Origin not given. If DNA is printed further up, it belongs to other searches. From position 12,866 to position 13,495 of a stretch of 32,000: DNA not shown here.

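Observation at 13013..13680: Translationally coupled SMR-like pair in which both subunits lack the essential TM1 glutamate (Glu14)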

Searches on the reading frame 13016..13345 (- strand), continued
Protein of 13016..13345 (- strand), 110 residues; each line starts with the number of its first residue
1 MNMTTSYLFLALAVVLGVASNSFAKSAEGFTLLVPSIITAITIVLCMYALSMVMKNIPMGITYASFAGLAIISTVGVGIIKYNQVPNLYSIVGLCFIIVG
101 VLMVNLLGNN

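Call 35: find_encoding_contigs(protein=P0359, flank=5000, max_places=5)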
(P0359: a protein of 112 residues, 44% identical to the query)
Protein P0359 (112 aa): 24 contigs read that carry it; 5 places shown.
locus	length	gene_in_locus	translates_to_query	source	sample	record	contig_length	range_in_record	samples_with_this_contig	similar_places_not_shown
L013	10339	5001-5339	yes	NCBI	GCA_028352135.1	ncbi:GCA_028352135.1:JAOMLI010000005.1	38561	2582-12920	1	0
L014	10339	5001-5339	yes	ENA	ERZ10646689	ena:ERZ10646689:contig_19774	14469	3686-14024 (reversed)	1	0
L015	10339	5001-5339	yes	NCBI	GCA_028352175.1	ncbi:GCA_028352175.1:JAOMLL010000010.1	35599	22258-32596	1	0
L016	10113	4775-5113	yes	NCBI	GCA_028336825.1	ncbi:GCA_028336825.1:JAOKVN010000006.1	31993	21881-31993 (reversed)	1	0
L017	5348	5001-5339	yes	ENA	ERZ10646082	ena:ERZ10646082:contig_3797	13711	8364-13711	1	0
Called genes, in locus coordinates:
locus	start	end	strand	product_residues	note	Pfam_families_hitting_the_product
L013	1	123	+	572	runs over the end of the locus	PF00920:ILVD_EDD_N, PF24877:ILV_EDD_C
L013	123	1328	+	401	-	PF00483:NTP_transferase, PF01050:MannoseP_isomer, PF07883:Cupin_2 (weak)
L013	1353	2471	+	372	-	PF12844:HTH_19, PF01381:HTH_3, PF12804:NTP_transf_3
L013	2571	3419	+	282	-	PF12974:Phosphonate-bd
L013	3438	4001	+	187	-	PF00005:ABC_tran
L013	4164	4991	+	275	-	PF00528:BPD_transp_1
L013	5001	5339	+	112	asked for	PF00893:Multi_Drug_Res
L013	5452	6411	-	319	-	-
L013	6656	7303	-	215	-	PF00230:MIP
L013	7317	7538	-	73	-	PF20189:DUF6552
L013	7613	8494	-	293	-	PF05721:PhyH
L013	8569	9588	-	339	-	PF01297:ZnuA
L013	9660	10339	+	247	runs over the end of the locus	PF00005:ABC_tran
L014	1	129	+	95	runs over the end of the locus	PF02775:TPP_enzyme_C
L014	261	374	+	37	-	-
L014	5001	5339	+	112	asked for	PF00893:Multi_Drug_Res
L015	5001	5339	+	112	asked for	PF00893:Multi_Drug_Res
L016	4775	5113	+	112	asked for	PF00893:Multi_Drug_Res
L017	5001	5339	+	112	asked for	PF00893:Multi_Drug_Res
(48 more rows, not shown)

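Call 54: list_cluster_members(proteins=[P0144, P0149, P0155, P0154, P0272, P0333, P0176, P0175, P0156, P0136])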
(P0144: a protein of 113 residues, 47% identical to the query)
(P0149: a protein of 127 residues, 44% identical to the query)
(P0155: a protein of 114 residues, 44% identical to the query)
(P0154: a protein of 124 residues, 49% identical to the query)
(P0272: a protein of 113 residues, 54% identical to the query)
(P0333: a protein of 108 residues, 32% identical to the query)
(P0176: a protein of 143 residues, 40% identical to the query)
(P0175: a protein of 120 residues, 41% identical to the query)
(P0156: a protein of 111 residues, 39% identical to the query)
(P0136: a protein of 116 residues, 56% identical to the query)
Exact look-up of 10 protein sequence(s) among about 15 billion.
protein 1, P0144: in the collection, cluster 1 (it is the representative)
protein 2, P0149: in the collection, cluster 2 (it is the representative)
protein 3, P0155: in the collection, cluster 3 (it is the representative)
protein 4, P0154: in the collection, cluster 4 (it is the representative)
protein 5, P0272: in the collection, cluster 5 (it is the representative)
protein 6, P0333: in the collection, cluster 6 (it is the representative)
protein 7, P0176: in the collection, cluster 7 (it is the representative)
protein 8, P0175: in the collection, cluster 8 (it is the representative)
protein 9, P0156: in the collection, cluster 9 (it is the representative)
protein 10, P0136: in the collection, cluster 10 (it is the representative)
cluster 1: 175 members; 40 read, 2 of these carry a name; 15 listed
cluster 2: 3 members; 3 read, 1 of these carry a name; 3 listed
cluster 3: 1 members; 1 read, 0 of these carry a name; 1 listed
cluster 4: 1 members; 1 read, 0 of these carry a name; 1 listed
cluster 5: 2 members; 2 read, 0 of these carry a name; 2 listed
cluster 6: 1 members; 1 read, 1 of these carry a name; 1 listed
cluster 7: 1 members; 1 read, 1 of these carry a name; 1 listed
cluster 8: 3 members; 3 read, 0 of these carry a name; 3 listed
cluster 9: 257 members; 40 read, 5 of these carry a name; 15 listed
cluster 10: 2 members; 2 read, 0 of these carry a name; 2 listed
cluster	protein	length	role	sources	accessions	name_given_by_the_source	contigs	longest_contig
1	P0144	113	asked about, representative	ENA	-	-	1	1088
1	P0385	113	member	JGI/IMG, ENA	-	small multidrug resistance pump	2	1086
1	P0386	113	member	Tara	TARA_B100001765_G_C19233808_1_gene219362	strand:+ start:111 stop:452 length:342 start_codon:yes stop_codon:yes gene_type:complete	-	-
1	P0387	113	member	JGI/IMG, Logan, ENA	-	-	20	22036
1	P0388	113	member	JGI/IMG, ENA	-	-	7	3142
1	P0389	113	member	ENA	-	-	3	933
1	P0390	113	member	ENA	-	-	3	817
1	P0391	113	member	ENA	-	-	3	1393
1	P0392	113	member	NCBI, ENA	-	-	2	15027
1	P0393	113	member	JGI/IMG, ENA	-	-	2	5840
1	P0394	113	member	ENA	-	-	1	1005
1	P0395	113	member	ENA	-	-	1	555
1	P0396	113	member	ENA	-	-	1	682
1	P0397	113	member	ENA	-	-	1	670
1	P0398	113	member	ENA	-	-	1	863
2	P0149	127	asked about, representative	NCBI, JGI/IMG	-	small multidrug resistance pump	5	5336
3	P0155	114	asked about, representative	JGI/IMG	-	-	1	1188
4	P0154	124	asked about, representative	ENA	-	-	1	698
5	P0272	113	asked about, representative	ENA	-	-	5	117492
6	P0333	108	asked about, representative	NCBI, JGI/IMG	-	multidrug transporter EmrE-like cation transporter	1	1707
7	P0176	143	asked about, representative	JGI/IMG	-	multidrug transporter EmrE-like cation transporter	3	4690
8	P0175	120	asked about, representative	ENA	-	-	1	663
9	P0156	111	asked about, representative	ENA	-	-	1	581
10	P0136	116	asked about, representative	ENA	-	-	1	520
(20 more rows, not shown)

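Call 55: find_related_loci(query=P0272, collection=viral_contigs, flank=5000)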
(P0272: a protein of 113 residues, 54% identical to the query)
Query P0272 (113 aa) in viral_contigs; peptide patterns used: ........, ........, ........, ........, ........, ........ (x = any residue, [..] = any of these).
18 stretches matched a pattern, but none encodes a relative of the query by tblastn (E <= 1e-3).

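Call 63: find_related_loci(query=A5, collection=metagenome_contigs, flank=2500)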
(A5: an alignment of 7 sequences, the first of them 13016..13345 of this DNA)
Query A5 (110 aa) in metagenome_contigs; peptide patterns used: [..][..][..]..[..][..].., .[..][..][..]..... (x = any residue, [..] = any of these).
600 stretches matched a pattern (row limit reached: there are more); 572 encode a relative of the query (tblastn E <= 1e-3); the best 80 are kept; 80 distinct loci.
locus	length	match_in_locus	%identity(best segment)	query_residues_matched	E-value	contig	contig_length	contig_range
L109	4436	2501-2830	100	1-110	2e-66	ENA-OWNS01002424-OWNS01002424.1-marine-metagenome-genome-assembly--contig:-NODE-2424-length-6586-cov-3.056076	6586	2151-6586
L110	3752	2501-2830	100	1-110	2e-66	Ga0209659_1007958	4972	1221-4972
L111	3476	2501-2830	100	1-110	2e-66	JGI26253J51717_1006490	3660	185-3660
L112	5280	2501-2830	96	1-110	7e-65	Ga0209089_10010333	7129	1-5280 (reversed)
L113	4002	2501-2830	89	1-110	1e-59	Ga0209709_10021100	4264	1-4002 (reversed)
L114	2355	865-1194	87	1-110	6e-60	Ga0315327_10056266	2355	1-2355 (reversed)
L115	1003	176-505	89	1-110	1e-62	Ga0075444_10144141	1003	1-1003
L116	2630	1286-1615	87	1-110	9e-59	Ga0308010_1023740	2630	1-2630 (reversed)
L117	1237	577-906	87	1-110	9e-62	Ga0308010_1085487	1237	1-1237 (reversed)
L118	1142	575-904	86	1-110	7e-62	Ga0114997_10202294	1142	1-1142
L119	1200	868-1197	87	1-110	9e-62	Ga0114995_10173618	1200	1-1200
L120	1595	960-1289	87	1-110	2e-60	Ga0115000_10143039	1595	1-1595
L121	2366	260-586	88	1-109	1e-58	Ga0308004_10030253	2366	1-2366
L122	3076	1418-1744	88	1-109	5e-58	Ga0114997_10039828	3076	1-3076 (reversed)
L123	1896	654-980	88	1-109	3e-59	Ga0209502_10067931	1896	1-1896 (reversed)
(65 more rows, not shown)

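Call 71: find_encoding_contigs(protein=P0387, flank=5000, max_places=3)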
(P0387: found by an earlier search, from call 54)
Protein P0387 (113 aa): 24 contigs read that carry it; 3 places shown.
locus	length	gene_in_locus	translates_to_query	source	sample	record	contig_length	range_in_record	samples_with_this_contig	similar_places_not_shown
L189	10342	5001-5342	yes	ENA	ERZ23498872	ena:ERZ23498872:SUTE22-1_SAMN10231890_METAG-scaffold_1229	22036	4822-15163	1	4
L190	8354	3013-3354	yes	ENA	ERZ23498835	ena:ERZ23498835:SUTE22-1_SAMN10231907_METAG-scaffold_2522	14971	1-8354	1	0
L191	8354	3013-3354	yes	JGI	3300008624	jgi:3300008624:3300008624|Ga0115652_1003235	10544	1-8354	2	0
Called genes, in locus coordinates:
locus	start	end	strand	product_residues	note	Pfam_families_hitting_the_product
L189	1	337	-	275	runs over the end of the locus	PF02668:TauD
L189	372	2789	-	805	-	PF01266:DAO, PF16350:FAO_M, PF01571:GCV_T, PF08669:GCV_T_C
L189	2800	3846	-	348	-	PF02574:S-methyl_trans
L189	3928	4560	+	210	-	PF13489:Methyltransf_23, PF07021:MetW, PF13847:Methyltransf_31, PF08241:Methyltransf_11, PF08242:Methyltransf_12, PF13649:Methyltransf_25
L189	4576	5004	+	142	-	-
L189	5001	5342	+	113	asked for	PF00893:Multi_Drug_Res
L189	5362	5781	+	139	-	PF01894:YjbQ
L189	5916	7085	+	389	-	PF00296:Bac_luciferase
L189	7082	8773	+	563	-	PF02776:TPP_enzyme_N, PF00205:TPP_enzyme_M, PF02775:TPP_enzyme_C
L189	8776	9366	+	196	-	PF06684:AA_synth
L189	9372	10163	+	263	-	PF02230:Abhydrolase_2 (faint), PF12146:Hydrolase_4, PF00561:Abhydrolase_1, PF02089:Palm_thioest (weak), PF12697:Abhydrolase_6, PF03096:Ndr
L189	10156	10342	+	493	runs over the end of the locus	PF00171:Aldedh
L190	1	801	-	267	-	?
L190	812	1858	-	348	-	PF02574:S-methyl_trans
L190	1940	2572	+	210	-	PF13489:Methyltransf_23, PF07021:MetW, PF13847:Methyltransf_31, PF08241:Methyltransf_11, PF08242:Methyltransf_12, PF13649:Methyltransf_25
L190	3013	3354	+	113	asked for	PF00893:Multi_Drug_Res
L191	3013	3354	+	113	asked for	PF00893:Multi_Drug_Res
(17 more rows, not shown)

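Call 77: search_protein_families(library=pfam, proteins=[L004:895-3135:+, L004:10278-12392:+, L004:5508-6644:-, L004:3626-5257:-, L004:8529-8879:+, L004:9780-10274:+, L189:4576-5001:+, L006:2-1429:+], max_evalue=0.01)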
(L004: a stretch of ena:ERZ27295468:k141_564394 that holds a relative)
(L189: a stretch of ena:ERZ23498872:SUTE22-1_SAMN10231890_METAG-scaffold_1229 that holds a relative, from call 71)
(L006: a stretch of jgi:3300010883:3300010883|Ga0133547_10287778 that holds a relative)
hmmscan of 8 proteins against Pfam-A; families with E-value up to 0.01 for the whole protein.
L004:895-3135:+ (747 aa): 0 families

L004:10278-12392:+ (705 aa): 1 family
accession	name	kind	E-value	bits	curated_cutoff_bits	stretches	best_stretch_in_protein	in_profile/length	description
PF00612.33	IQ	-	0.00012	22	20.3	0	113-127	2-16/21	IQ calmodulin-binding motif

L004:5508-6644:- (378 aa): 0 families

L004:3626-5257:- (543 aa): 2 families
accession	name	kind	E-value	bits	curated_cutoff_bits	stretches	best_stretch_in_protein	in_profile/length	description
PF13920.12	zf-C3HC4_3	-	7.6e-07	29.3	27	1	477-520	2-44/49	Zinc finger, C3HC4 type (RING finger)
PF13639.12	zf-RING_2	-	0.00081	20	27.3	1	478-519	1-44/44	Ring finger domain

L004:8529-8879:+ (117 aa): 0 families

L004:9780-10274:+ (165 aa): 0 families

L189:4576-5001:+ (142 aa): 0 families

L006:2-1429:+ (476 aa): 6 families
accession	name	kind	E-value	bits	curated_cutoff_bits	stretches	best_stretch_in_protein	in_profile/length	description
PF04851.21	ResIII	-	3.2e-25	89.4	22.5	1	75-221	3-164/164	Type III restriction enzyme, res subunit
PF00270.35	DEAD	-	3e-11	43.8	26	1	98-221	18-162/167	DEAD/DEAH box helicase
PF00271.37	Helicase_C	-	4.6e-05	24.1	23.5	1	294-393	4-109/110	Helicase conserved C-terminal domain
PF04991.19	LicD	-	0.0027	18.2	22.6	0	238-323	143-226/227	LicD family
PF22590.2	Cas3-like_C_2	-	0.0041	17.8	27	0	347-395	59-106/106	CRISPR-associated nuclease/helicase Cas3, C-terminal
PF00176.29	SNF2-rel_dom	-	0.008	15.8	24.9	0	80-215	2-159/290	SNF2-related domain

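Call 89: find_encoding_contigs(protein=P0176, flank=3000, max_places=3)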
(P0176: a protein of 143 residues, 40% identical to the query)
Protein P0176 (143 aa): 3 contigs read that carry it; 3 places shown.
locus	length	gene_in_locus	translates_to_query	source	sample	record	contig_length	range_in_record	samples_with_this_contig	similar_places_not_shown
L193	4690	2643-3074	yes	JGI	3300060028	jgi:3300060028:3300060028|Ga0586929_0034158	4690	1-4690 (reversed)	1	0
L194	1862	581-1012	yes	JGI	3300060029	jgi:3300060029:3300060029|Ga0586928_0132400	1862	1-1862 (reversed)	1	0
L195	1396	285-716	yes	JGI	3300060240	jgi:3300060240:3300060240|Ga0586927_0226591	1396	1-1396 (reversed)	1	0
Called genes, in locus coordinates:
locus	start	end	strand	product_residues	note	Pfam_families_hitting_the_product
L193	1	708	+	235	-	?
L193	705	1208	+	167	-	-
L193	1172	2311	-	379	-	PF00069:Pkinase, PF07714:PK_Tyr_Ser-Thr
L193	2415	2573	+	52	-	-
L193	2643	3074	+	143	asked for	PF00893:Multi_Drug_Res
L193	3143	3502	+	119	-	PF00893:Multi_Drug_Res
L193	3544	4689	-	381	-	?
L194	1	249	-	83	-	?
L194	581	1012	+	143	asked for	PF00893:Multi_Drug_Res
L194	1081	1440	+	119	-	PF00893:Multi_Drug_Res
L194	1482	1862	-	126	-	?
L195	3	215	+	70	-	?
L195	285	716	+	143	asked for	PF00893:Multi_Drug_Res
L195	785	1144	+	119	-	PF00893:Multi_Drug_Res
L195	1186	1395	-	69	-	?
